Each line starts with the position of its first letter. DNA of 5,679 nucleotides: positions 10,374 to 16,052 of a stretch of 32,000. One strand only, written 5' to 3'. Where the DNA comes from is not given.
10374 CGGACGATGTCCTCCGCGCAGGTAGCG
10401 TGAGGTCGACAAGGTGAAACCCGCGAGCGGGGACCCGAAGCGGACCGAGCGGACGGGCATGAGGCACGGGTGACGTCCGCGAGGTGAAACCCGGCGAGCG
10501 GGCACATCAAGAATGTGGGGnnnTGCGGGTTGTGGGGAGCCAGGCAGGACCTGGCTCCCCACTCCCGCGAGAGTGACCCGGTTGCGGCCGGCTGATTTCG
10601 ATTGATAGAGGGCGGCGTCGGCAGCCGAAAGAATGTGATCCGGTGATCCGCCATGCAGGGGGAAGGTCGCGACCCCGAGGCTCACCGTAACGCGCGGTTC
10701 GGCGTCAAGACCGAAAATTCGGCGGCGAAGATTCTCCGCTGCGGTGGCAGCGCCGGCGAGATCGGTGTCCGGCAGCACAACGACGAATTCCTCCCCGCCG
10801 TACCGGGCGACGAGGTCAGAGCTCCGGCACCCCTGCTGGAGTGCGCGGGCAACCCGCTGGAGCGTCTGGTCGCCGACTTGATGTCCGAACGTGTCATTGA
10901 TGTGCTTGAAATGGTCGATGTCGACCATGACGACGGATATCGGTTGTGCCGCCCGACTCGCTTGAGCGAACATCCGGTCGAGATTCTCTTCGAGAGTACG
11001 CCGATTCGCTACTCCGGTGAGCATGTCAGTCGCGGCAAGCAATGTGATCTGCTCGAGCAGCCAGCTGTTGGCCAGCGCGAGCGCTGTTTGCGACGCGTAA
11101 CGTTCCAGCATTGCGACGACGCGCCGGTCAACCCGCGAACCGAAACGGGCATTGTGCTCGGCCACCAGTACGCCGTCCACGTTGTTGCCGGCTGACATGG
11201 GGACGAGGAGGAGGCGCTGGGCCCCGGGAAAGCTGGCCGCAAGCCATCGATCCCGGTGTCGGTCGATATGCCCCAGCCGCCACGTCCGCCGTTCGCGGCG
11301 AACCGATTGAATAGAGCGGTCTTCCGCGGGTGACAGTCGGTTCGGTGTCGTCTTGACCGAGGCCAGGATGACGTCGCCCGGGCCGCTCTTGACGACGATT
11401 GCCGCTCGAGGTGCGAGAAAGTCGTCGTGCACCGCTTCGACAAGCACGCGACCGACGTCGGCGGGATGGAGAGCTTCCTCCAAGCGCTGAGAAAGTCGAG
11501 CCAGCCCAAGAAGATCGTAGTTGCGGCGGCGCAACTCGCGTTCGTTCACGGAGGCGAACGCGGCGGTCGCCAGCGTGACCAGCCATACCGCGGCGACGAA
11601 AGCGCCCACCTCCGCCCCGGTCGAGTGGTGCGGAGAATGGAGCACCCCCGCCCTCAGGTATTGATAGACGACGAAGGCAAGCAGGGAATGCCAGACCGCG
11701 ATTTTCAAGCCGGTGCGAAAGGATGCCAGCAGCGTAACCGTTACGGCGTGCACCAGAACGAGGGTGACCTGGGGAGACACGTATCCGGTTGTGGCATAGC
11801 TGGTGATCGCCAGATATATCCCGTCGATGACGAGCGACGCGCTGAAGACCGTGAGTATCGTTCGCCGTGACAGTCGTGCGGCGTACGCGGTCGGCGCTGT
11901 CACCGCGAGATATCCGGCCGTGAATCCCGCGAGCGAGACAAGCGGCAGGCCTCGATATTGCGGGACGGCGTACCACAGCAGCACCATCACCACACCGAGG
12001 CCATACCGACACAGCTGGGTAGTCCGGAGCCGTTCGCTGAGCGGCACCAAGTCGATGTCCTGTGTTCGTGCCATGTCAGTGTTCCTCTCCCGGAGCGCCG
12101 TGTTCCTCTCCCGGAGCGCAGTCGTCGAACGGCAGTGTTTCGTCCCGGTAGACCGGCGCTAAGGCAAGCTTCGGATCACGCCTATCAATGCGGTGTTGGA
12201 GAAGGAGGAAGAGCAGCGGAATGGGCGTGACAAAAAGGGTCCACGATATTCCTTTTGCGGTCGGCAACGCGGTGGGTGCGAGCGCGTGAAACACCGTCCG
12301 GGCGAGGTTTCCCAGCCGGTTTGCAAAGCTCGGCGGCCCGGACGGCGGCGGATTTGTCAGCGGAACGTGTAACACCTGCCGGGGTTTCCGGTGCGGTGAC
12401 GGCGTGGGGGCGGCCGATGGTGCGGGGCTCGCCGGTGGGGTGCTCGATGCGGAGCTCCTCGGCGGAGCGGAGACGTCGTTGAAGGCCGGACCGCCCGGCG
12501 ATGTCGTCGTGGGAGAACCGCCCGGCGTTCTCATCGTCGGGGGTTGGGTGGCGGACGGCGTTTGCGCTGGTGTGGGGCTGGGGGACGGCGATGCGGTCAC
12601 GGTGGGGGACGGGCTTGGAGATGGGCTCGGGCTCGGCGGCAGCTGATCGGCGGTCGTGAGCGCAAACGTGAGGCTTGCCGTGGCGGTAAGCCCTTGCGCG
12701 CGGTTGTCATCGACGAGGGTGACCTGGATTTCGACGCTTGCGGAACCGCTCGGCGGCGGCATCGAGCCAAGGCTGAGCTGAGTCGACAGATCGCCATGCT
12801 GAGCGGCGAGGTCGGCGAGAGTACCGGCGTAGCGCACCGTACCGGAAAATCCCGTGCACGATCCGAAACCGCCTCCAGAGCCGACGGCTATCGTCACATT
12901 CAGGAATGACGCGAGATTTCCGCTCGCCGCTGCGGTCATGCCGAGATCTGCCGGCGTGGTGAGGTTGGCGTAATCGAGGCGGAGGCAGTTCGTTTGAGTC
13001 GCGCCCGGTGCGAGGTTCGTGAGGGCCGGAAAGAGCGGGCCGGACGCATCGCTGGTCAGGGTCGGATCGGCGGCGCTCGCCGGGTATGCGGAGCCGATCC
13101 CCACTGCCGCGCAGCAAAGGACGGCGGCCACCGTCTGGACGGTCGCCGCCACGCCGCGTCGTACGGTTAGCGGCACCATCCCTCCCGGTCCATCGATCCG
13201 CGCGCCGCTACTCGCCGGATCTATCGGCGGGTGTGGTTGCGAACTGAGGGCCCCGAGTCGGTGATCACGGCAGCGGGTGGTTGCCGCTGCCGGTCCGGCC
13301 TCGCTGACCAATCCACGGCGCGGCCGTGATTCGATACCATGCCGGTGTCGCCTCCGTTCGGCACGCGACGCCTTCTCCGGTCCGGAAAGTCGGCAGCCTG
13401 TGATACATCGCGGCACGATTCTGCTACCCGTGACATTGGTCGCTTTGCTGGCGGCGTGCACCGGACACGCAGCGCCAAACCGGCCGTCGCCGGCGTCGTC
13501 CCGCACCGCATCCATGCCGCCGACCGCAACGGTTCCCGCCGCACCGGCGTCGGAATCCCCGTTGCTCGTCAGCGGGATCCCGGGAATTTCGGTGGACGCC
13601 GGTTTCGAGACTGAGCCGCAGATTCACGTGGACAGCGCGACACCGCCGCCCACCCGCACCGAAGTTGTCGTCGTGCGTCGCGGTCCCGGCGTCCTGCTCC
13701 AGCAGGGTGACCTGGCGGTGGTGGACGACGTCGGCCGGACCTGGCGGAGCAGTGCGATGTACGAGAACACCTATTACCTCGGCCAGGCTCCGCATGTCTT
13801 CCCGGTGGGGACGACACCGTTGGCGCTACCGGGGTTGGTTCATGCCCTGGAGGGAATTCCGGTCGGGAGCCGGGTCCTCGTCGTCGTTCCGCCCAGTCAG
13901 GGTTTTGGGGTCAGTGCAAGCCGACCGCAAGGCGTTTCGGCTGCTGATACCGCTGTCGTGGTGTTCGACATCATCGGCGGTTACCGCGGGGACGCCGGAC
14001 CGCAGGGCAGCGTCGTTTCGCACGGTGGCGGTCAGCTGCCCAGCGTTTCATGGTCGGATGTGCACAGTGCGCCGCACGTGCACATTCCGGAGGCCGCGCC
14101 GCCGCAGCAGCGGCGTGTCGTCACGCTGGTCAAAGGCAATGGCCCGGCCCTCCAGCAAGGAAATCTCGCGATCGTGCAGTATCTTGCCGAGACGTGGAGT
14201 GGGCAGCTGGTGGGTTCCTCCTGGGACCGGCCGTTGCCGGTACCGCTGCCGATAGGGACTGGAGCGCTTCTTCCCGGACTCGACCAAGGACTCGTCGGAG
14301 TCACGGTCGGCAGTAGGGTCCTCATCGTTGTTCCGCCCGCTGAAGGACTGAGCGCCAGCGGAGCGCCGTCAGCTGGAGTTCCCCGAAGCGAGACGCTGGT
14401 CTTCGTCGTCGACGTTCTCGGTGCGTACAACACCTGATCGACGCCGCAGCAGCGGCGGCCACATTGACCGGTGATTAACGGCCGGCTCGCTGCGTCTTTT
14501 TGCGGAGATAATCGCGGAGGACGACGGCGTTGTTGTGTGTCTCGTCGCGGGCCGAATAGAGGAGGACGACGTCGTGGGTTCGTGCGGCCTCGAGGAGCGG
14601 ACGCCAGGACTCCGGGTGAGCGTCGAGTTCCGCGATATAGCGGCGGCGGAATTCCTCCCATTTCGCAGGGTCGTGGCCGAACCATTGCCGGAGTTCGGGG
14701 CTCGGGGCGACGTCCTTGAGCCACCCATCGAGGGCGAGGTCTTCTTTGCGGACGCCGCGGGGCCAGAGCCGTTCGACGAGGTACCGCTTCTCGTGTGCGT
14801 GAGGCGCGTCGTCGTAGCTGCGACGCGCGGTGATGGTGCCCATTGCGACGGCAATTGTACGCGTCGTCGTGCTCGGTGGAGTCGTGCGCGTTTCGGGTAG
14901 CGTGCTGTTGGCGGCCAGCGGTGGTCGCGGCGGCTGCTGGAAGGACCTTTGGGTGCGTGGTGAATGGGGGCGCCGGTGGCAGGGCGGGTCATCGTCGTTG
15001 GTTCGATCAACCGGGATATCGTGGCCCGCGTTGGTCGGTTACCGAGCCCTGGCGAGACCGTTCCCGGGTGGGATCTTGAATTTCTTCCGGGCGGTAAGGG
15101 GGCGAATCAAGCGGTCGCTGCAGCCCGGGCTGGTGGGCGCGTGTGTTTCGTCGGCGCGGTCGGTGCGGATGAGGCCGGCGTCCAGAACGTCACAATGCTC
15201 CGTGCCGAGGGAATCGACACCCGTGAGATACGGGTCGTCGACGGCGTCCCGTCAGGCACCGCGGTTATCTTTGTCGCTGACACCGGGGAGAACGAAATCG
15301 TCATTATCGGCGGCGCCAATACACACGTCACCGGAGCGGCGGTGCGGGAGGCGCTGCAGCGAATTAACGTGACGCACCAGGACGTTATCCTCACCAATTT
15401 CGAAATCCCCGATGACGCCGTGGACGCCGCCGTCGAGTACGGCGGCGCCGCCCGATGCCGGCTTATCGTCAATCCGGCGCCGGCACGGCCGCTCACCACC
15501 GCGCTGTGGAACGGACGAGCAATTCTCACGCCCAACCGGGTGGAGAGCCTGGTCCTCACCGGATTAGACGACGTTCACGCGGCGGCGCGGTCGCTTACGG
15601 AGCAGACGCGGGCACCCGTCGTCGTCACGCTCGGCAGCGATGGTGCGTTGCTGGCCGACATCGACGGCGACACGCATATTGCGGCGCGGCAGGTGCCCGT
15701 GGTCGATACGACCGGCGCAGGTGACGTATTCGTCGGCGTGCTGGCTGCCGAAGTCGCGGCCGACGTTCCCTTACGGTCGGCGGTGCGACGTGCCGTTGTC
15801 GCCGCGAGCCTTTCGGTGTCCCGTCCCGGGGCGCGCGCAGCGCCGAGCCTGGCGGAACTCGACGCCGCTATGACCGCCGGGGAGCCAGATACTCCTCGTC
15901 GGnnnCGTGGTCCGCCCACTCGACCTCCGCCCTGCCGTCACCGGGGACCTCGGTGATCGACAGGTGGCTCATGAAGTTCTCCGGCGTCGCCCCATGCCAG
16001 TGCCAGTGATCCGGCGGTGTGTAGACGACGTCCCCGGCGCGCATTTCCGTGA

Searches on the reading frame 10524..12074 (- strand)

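Call 74: search_protein_families(library=pfam, proteins=[window:10524-12074:-], max_evalue=0.0001)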
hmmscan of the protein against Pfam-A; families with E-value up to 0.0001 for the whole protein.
window:10524-12074:- (517 aa): 2 families
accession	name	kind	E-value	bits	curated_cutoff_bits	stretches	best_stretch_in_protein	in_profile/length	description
PF00990.26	GGDEF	-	2.3e-48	164.5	23.8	1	347-499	1-161/161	Diguanylate cyclase, GGDEF domain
PF13492.12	GAF_3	-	1.7e-05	25.6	27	1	281-336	76-129/129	GAF domain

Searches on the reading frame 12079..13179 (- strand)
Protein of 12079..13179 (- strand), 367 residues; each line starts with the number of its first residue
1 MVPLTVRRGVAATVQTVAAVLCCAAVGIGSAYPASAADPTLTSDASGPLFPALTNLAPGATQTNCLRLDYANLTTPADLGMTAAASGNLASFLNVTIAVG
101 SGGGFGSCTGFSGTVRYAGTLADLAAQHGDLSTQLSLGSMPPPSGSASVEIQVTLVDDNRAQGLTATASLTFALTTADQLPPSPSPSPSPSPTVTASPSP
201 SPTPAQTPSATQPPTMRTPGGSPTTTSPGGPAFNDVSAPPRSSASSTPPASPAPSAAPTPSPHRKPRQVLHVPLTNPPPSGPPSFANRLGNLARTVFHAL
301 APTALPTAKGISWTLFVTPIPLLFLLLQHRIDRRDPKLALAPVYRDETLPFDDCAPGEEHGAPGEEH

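Call 83: search_protein_families(library=ncbifam, proteins=[window:12079-13179:-], max_evalue=1)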
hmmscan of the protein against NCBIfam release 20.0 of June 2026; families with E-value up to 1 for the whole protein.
seq(367 aa): 0 families

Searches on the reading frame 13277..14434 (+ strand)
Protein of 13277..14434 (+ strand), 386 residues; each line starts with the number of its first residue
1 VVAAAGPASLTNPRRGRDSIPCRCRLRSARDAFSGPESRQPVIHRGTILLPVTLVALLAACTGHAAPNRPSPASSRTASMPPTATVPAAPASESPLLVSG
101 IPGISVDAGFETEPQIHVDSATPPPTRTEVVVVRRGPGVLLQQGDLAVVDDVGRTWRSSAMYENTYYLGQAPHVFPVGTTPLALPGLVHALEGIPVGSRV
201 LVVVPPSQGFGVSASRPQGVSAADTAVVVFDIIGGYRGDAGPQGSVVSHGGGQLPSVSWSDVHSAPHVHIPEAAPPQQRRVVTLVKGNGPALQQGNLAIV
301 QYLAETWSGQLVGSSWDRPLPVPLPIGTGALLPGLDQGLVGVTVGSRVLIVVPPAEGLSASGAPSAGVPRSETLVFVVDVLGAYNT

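Call 74: search_protein_families(library=pfam, proteins=[window:13277-14434:+], max_evalue=0.0001)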
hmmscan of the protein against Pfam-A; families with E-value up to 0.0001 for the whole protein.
window:13277-14434:+ (386 aa): 1 family
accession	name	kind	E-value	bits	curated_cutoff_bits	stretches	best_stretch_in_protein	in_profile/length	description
PF00254.34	FKBP_C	-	1.4e-22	80.2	21.1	2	292-380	5-93/94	FKBP-type peptidyl-prolyl cis-trans isomerase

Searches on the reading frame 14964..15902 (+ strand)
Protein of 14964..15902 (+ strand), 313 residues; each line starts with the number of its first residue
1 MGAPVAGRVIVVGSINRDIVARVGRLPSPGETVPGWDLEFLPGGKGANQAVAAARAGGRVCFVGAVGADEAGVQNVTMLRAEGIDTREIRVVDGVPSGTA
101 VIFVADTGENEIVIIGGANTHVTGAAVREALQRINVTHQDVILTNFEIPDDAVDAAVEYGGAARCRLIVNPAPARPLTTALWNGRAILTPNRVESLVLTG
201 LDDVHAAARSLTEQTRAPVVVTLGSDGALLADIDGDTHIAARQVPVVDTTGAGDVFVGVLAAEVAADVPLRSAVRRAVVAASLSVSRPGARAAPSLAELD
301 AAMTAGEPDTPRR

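Call 74: search_protein_families(library=pfam, proteins=[window:14964-15902:+], max_evalue=0.0001)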
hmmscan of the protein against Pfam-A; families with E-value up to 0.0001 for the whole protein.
window:14964-15902:+ (313 aa): 3 families
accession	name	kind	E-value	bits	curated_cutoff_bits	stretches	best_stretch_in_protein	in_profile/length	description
PF00294.29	PfkB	-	1.3e-56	192.6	25.8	1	8-292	3-297/302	pfkB family carbohydrate kinase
PF08543.17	Phos_pyr_kin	-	3.1e-07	30.5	27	1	177-278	112-225/246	Phosphomethylpyrimidine kinase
PF01256.23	Carb_kinase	-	1.1e-05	25.5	27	1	183-288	115-219/242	NAD(P)H-hydrate dehydratase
